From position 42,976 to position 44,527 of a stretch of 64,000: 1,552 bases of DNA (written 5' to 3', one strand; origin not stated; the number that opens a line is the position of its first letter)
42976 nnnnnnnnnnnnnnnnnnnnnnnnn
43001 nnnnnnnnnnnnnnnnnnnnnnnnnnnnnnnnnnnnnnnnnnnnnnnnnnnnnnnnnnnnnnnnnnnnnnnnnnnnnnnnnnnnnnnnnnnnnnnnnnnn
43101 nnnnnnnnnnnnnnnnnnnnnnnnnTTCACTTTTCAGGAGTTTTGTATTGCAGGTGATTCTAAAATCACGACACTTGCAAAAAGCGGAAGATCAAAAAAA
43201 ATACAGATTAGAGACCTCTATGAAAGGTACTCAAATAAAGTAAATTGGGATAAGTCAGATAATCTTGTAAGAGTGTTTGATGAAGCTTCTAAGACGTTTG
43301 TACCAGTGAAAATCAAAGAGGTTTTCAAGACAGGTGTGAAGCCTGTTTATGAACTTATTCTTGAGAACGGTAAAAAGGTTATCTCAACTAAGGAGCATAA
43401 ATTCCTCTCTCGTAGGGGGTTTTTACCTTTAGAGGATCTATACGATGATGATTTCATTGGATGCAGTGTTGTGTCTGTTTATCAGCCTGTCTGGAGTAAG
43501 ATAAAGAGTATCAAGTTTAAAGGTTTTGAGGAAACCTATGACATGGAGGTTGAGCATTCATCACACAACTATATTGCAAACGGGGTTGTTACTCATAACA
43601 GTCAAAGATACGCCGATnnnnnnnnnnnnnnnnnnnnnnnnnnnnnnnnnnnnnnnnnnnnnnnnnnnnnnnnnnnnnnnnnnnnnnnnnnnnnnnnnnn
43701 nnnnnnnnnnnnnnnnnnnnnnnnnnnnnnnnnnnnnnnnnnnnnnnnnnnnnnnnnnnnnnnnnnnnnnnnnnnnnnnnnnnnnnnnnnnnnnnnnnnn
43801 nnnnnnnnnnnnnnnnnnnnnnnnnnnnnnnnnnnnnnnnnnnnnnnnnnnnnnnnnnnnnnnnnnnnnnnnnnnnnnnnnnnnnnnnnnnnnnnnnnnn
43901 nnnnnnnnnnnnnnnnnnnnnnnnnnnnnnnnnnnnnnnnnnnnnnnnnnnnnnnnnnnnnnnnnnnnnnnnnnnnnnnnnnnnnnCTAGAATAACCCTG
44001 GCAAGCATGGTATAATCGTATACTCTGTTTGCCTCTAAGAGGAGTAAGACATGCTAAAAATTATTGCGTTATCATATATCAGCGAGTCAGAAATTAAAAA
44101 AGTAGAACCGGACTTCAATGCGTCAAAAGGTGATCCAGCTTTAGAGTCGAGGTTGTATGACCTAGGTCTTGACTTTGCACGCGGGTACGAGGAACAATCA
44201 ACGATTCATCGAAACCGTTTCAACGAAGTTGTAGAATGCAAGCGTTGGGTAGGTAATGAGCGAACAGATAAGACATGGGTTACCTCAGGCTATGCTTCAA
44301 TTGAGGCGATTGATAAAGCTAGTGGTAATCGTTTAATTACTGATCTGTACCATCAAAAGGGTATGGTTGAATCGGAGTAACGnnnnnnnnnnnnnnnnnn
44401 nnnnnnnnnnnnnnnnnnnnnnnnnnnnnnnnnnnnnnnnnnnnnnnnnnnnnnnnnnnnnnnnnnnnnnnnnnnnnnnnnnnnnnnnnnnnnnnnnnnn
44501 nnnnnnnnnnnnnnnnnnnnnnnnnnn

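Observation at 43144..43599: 152-aa mini-intein inserted in the RHR-X7-S catalytic motif of ThyX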

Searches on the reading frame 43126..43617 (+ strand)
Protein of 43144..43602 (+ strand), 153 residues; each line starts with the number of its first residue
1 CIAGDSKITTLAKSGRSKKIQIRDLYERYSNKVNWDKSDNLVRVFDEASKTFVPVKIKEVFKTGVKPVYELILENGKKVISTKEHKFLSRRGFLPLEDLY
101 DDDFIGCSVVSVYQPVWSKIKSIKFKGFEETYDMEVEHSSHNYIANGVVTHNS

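Call 3: search_protein_families(library=pfam, proteins=[window:43144-43599:+], max_evalue=1)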
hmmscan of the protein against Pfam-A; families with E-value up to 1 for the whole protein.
window:43144-43599:+ (152 aa): 3 families
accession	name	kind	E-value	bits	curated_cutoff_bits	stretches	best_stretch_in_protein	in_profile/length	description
PF14890.11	Intein_splicing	-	5.5e-16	59.2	35.8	2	17-105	8-92/155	Intein splicing domain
PF10411.14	DsbC_N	-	0.082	13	25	1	52-77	17-43/70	Disulfide bond isomerase protein N-terminal domain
PF12423.13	KIF1B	-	0.17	12.5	22.2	1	16-37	2-23/46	Kinesin protein 1B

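Call 4: search_protein_families(library=ncbifam, proteins=[window:43144-43599:+], max_evalue=1)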
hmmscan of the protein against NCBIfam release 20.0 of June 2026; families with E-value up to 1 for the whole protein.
window:43144-43599:+ (152 aa): 11 families
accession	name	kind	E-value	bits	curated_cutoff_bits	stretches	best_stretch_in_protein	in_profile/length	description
NF005852.0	PRK07773.1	equivalog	2.1e-18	66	780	2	1-105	398-490/886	replicative DNA helicase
TIGR01445.1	intein_Nterm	domain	1.2e-10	42.2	24.5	1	1-88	1-82/83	intein N-terminal splicing region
NF038162.1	RtcB_rel_intein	exception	2.2e-08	32.6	1150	2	116-152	540-578/961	intein-containing RtcB family protein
TIGR01443.1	intein_Cterm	domain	5.8e-05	23.2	15.6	1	130-152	1-23/24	intein C-terminal splicing region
NF038136.1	rSAM_Rv_intein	exception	8.7e-05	21.6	700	1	49-93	111-154/574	intein-containing Rv2578c family radical SAM protein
NF038098.1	GyrA_w_intein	exception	0.00026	19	1850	2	117-152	502-537/1232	intein-containing DNA gyrase subunit A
NF011418.0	PRK14845.1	equivalog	0.00027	18.8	756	2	119-152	445-474/1049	translation initiation factor IF-2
NF003158.0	PRK04132.1-3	equivalog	0.00052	17.2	1750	1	1-94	648-730/1437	replication factor C small subunit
NF007079.0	PRK09532.1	equivalog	0.0011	17.2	1525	1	56-103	817-865/876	DNA polymerase III subunit alpha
NF006207.0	PRK08332.1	equivalog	0.004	14.4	2400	2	54-105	933-985/1684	vitamin B12-dependent ribonucleotide reductase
TIGR03636.1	uL23_arch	equivalog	0.46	10.9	94.95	0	44-79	21-56/77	50S ribosomal protein L23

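Call 5: search_solved_structures(query=window:43144-43602:+, max_evalue=10, show_alignments=3)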
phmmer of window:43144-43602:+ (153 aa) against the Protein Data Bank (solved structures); distinct sequences matched with E-value up to 10: 31.
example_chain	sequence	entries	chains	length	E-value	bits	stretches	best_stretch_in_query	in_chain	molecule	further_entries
4o1r_A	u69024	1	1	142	1.1e-14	58.1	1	37-152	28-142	Replicative DNA helicase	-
1mi8_A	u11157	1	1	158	2.8e-09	40.6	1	3-152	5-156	DnaB intein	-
7qil_A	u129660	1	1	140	3.2e-08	37.2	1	57-150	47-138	DnaE intein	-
8ubs_A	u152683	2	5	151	3.3e-07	33.9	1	51-152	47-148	NrdJ-1 | Nrdj-1 intein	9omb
6frg_A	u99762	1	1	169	3.3e-07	33.9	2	2-101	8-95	Replicative DNA helicase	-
6frh_A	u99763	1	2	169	3.4e-07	33.9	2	2-101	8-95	Replicative DNA helicase,Replicative DNA helicase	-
4kl5_A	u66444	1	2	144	1.9e-06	31.5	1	62-152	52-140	DNA polymerase III, alpha subunit, Nucleic acid binding, OB-fold, tRNA/helicase-type chime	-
2keq_A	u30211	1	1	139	2.8e-06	30.9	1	62-151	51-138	DNA polymerase III alpha subunit, Nucleic acid binding OB-fold tRNA/helicase-type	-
4kl6_A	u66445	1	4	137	5e-06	30.1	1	62-152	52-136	DNA-directed DNA polymerase,Nucleic acid binding, OB-fold, tRNA/helicase-type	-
6fre_A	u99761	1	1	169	8.6e-06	29.3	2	2-101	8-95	Replicative DNA helicase,Replicative DNA helicase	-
3ifj_A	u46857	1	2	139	3.1e-05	27.5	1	58-152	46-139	Endonuclease PI-MtuI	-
6qaz_A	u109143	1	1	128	7.2e-05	26.3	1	56-152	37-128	cyanophage-like gp41-1 intein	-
7cfv_A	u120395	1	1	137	0.00011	25.7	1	109-152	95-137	Spl DnaX mini-intein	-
2in9_A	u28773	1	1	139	0.00011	25.7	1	58-152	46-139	Endonuclease PI-MtuI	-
3igd_A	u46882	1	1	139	0.00013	25.5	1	59-152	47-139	Endonuclease PI-MtuI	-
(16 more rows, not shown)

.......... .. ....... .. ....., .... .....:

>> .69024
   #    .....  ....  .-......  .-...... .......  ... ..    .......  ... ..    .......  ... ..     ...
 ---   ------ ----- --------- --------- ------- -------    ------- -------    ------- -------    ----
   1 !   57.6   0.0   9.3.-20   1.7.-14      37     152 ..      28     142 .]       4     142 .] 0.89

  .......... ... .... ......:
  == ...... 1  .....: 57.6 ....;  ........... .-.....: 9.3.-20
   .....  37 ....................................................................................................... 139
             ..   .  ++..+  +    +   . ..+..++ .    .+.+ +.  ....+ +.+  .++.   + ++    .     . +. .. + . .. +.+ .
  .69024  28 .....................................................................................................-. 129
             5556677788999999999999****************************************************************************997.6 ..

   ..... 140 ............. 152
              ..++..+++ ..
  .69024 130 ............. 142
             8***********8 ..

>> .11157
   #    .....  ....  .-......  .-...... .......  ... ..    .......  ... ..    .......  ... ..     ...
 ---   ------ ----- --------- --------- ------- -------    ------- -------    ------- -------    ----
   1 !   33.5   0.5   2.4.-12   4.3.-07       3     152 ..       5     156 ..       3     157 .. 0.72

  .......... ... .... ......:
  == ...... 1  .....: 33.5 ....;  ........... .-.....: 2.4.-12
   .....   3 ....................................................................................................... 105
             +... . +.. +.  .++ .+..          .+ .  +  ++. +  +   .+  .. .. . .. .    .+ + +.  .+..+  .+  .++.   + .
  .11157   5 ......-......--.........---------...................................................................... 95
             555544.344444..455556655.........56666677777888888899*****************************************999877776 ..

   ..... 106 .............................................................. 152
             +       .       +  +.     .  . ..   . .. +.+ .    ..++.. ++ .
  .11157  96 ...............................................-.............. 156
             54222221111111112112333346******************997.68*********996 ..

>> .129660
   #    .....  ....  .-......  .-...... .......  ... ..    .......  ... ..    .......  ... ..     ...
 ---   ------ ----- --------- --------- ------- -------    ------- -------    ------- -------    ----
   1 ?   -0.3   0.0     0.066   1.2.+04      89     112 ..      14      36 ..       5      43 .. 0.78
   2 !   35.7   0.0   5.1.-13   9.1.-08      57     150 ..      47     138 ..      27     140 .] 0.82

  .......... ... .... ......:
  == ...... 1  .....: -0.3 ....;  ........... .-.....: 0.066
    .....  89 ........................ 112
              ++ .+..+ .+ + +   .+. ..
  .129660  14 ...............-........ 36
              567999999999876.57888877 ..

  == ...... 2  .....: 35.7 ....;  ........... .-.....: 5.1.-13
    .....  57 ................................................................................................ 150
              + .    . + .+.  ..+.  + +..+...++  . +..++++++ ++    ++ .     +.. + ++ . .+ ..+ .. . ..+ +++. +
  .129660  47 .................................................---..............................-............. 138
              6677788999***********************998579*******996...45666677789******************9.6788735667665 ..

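Call 20: search_dna_similar(query=window:43144-43599:+, collection=phages, mode=protein, max_rows=40, max_evalue=0.001)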
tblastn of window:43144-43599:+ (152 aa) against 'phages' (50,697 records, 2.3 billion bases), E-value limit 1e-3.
Records with a match: 23; places in all: 23; records where one place covers at least 80% of the query: 5.
Best place of each record, by identity: <60% 23.
By first word of the organism name: Campylobacter 6; Mycobacterium 5; Rhodococcus 3; Planktothrix 2; Acinetobacter 2; Caudoviricetes 2; Bacteriophage 1; uncultured 1; Virus 1.
By host as written in the record: - 7; Mycobacterium smegmatis mc2 155 4; Planktothrix agardhii HAB637 2; Campylobacter jejuni 2; Rhodococcus equi NRRL B-16538 2; Acinetobacter baumannii DSM 30007 2; Methanomassiliicoccales 2; Rhodococcus erythropolis RIA 643 1; and 1 more.
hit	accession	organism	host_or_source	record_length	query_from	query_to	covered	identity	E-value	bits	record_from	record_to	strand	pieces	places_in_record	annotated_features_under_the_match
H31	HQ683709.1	Planktothrix phage PaV-LD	Planktothrix agardhii HAB637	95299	1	152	100%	33.5%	2e-13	72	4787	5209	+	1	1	replicative DNA helicase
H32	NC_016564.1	Planktothrix phage PaV-LD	Planktothrix agardhii HAB637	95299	1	152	100%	33.5%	2e-13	72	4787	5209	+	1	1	DnaB-like replicative helicase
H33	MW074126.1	Campylobacter phage CJLB-14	Campylobacter jejuni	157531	8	152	95%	28.3%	5e-4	45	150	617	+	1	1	hypothetical protein (x2)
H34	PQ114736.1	Rhodococcus phage Dorin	Rhodococcus equi NRRL B-16538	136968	1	152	100%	26.7%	8e-4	44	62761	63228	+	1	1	77: DnaE-like DNA polymerase III alpha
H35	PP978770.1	Rhodococcus phage Francesca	Rhodococcus equi NRRL B-16538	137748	1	152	100%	26.2%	4e-4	45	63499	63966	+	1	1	77: DnaE-like DNA polymerase III alpha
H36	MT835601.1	Bacteriophage sp.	human fecal samples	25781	56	152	64%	39.2%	2e-11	66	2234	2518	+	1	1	record has no annotation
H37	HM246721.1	Campylobacter phage vB_CcoM-IBB_35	-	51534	55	152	64%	34.7%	1e-4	47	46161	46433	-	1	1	similar to terminase large subunit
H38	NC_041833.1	Campylobacter phage vB_CcoM-IBB_35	-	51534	55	152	64%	34.7%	1e-4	47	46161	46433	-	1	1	similar to terminase large subunit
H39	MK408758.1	Campylobacter phage CP20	Campylobacter jejuni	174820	55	152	64%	34.7%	2e-4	46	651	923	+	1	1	terminase large subunit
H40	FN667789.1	Campylobacter phage CPt10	-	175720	55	152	64%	34.7%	2e-4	46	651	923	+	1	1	Putative phage DNA packaging protein (terminase) | PS00881 Protein splicing signature.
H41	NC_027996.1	Campylobacter phage CPt10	-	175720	55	152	64%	34.7%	2e-4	46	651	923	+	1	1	terminase | PS00881 Protein splicing signature.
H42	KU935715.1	Acinetobacter phage vB_AbaM_ME3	Acinetobacter baumannii DSM 30007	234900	38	152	76%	28.8%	1e-4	47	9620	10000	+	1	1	large terminase subunit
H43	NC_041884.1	Acinetobacter phage vB_AbaM_ME3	Acinetobacter baumannii DSM 30007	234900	38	152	76%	28.8%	1e-4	47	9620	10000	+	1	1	large terminase subunit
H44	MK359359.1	Mycobacterium phage Colt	Mycobacterium smegmatis mc2 155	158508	1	106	70%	28.4%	2e-4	46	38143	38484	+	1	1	83: ThyX-like thymidylate synthase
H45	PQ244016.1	Mycobacterium phage Blubba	Mycobacterium smegmatis mc2 155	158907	1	106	70%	28.4%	2e-4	46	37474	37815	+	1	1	82: ThyX-like thymidylate synthase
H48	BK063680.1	Caudoviricetes sp. vir335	Methanomassiliicoccales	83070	1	99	65%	29.0%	3e-6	51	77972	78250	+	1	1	thymidylate synthase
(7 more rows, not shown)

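Call 22: get_annotated_region(hit=H44, flank=1500)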
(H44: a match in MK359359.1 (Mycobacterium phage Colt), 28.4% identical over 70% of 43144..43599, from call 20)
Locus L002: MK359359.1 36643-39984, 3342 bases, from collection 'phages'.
description: Mycobacterium phage Colt, complete genome.
organism: Mycobacterium phage Colt (NCBI taxid 2502478)
taxonomy: Viruses; Duplodnaviria; Heunggongvirae; Uroviricota; Caudoviricetes; Ceeclamvirinae; Bixzunavirus
host: Mycobacterium smegmatis mc2 155; source: soil; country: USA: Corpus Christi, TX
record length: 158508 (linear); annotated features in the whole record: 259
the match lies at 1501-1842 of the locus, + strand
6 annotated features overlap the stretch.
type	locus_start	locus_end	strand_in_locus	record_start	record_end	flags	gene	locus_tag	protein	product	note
CDS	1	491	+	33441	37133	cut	80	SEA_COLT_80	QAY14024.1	portal protein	-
CDS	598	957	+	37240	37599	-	81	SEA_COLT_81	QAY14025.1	hypothetical protein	-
CDS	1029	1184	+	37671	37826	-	82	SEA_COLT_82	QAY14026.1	hypothetical protein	-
CDS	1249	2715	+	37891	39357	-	83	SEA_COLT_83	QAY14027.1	ThyX-like thymidylate synthase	-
CDS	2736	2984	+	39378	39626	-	84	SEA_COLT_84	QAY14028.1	hypothetical protein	-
CDS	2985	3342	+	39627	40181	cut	85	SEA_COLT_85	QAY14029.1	RNA ligase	-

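Call 23: get_annotated_region(hit=H48, flank=1500)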
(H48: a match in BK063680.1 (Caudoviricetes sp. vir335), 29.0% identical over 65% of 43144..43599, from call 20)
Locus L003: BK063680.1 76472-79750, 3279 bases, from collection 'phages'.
description: TPA_asm: Caudoviricetes sp. vir335 genomic sequence.
organism: Caudoviricetes sp. vir335 (NCBI taxid 3068357)
taxonomy: Viruses; Duplodnaviria; Heunggongvirae; Uroviricota; Caudoviricetes
host: Methanomassiliicoccales; source: fecal sample from an adult baboon; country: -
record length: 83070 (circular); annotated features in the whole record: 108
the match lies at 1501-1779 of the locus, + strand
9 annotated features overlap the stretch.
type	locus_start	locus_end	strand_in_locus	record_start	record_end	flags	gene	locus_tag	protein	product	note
CDS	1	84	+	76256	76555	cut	-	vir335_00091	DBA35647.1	hypothetical protein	-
CDS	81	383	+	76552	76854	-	-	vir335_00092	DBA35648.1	hypothetical protein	-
CDS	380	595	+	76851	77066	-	-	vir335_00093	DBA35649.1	hypothetical protein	-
CDS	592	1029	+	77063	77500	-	-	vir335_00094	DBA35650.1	hypothetical protein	-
CDS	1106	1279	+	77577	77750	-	-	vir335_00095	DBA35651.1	hypothetical protein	-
CDS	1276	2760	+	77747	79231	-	-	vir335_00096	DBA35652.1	thymidylate synthase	phrog_85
CDS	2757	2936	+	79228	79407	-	-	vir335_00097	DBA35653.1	hypothetical protein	-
CDS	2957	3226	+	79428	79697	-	-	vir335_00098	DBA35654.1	hypothetical protein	-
CDS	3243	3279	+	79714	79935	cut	-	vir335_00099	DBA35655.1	hypothetical protein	-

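Call 31: predict_structure(alignment_id=A1)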
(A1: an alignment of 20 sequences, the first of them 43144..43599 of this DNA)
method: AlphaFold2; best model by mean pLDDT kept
length: 152 residues; sequences in the alignment: 20
mean_pLDDT: 93.9   pTM: 0.86
mean pLDDT of the five models: 93.9, 93.3, 93.3, 92.9, 92.6
residues with pLDDT >= 90: 129; 70-90: 23; 50-70: 0; < 50: 0
segments of 3 or more residues with pLDDT < 50: none
pLDDT, mean of each block of 10 residues (from residue 1): 94 86 94 80 94 94 98 97 98 97 94 94 98 95 96 90
secondary structure, 60 per line:
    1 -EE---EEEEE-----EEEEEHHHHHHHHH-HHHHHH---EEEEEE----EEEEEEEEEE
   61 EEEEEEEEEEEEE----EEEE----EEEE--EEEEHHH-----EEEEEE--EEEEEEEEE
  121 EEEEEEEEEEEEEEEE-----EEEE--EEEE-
elements in order: E7-11 E17-21 H22-30 H32-37 E41-46 E51-73 E78-81 E86-89 E92-95 E104-109 E112-136 E142-145 E148-151

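Call 34: find_related_loci(query=A3, collection=genome_contigs, flank=2000)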
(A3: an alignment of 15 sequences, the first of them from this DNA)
Query A3 (164 aa) in genome_contigs; peptide patterns used: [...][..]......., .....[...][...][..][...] (x = any residue, [..] = any of these).
39 stretches matched a pattern; 11 encode a relative of the query (tblastn E <= 1e-3); 10 distinct loci.
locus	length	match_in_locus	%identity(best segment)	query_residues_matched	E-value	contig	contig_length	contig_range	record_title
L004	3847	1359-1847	53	1-163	1e-48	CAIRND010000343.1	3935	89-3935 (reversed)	MAG: uncultured Geobacteraceae bacterium isolate Ja_bin-5855 genome assembly, contig: bin-5855:343/705, whole genome sho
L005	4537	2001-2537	38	1-163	4e-35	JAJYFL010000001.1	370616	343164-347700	MAG: bacterium isolate DBS1-2.bin29 NODE_9_length_370616_cov_11.934697, whole genome shotgun sequence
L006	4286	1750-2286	39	1-163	2e-35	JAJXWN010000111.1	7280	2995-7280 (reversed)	MAG: bacterium isolate BP5.bin84 NODE_19318_length_7280_cov_1.696631, whole genome shotgun sequence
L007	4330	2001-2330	49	1-112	4e-29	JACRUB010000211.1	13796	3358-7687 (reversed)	MAG: Vulcanimicrobiota bacterium isolate Mitchell_Peninsula_52 NODE_4433_length_13796_cov_6.301870, whole genome shotgun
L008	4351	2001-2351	48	1-114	5e-28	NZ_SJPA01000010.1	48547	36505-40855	Chlorobium sp. N1 NODE_10_length_48547_cov_206.596530, whole genome shotgun sequence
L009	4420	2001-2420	39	1-123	6e-27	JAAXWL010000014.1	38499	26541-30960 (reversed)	MAG: Chlorobiaceae bacterium isolate W9_Combined_metabat2_016 W9_Combined_metabat2_016_NODE_589, whole genome shotgun se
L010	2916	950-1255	49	1-104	7e-27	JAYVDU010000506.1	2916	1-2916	MAG: Bacteroidota bacterium isolate GL34_UP_concoct_161_sub GL34_UP_concoct_161_sub_505, whole genome shotgun sequence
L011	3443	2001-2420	39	1-120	8e-26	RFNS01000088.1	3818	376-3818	MAG: Alphaproteobacteria bacterium isolate LLD_269 Lanier.contig252635.3818bp, whole genome shotgun sequence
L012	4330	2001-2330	49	1-112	8e-30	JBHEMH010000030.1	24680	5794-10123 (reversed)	MAG: Candidatus Baltobacteraceae bacterium isolate S3_bin.13.strict S3_NODE_30, whole genome shotgun sequence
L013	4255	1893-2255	53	1-122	3e-42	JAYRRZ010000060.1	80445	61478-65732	MAG: Candidatus Gracilibacteria bacterium isolate XM1_ASGE3bin.41 k141_433010, whole genome shotgun sequence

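Call 35: fold_search(model_id=the predicted structure, library=pdb)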
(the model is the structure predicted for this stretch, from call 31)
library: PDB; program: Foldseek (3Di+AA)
matches with E <= 10: 311; with E <= 0.001: 66
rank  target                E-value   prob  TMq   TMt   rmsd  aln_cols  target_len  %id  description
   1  4o1r                  6.3e-13  1.00  0.84  0.90   2.1       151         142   31  Crystal structure of NpuDnaB intein (released 2014-03-19)
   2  6frg                  1.1e-12  1.00  0.81  0.78   4.2       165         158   28  Crystal structure of G-1F mutant of Ssp DnaB Mini-Intein variant M86 (released 2019-01-30)
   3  6fre                  2.5e-12  1.00  0.83  0.82   2.2       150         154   29  Crystal structure of G-1F/H73A mutant of Ssp DnaB Mini-Intein variant M86 (released 2019-01-30)
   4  6frh_B                4.1e-12  1.00  0.82  0.83   3.3       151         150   30  Crystal structure of Ssp DnaB Mini-Intein variant M86 (released 2019-01-30)
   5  6frh_A                4.1e-12  1.00  0.82  0.78   2.5       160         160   29  Crystal structure of Ssp DnaB Mini-Intein variant M86 (released 2019-01-30)
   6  1mi8                  9.1e-12  1.00  0.83  0.89   2.1       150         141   31  2.0 Angstrom crystal structure of a DnaB intein from Synechocystis sp. PCC 6803 (released 2003-08-19)
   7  3igd                  1.7e-11  1.00  0.81  0.88   2.5       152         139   23  Crystal structure of Mtu recA intein, splicing domain (released 2009-10-06)
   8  5i0a                  1.8e-11  1.00  0.82  0.87   2.3       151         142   22  RecA mini intein in complex with cisplatin (released 2016-09-21)
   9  3ifj_A                4.8e-11  1.00  0.82  0.89   2.4       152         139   24  Crystal structure of Mtu recA intein, splicing domain (released 2009-10-06)
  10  2in9                  7.7e-11  1.00  0.82  0.90   2.2       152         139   24  crystal structure of Mtu recA intein, splicing domain (released 2007-05-01)
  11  2in0                  1.0e-10  1.00  0.82  0.89   2.3       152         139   22  crystal structure of Mtu recA intein splicing domain (released 2007-05-01)
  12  2in8                  1.2e-10  1.00  0.81  0.88   2.4       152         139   22  crystal structure of Mtu recA intein, splicing domain (released 2007-05-01)
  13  7cfv_MODEL_1_A        4.5e-10  1.00  0.75  0.82   3.1       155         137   20  Solution NMR structure of DnaX mini intein from Spirulina platensis (released 2020-12-23)
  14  2imz_A                8.5e-10  1.00  0.80  0.85   2.7       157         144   22  Crystal structure of Mtu recA intein splicing domain (released 2007-05-01)
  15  8ubs_A                9.4e-10  1.00  0.81  0.82   2.4       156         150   26  Crystal structure of NrdJ-1 split intein fusion (released 2024-10-09)
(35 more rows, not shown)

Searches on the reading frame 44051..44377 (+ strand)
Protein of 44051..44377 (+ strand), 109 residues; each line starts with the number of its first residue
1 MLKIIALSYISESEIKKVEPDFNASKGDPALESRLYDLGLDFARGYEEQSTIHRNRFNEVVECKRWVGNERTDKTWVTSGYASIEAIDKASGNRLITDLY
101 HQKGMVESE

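Call 45: search_protein_families(library=pfam, proteins=[window:44051-44377:+], max_evalue=0.001)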
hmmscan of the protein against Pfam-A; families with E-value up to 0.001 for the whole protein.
window:44051-44377:+ (109 aa): 0 families

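Call 56: search_protein_families(library=phrogs, proteins=[window:44051-44377:+], max_evalue=0.00001)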
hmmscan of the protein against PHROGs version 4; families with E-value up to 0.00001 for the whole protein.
window:44051-44377:+ (109 aa): 2 families
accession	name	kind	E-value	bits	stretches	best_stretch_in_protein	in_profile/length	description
phrog_3506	-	DNA, RNA and nucleotide metabolism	3.5e-11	43.9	1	21-90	17-88/115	thymidylate synthase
phrog_4007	-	unknown function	5e-08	34.1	1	26-78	46-98/108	-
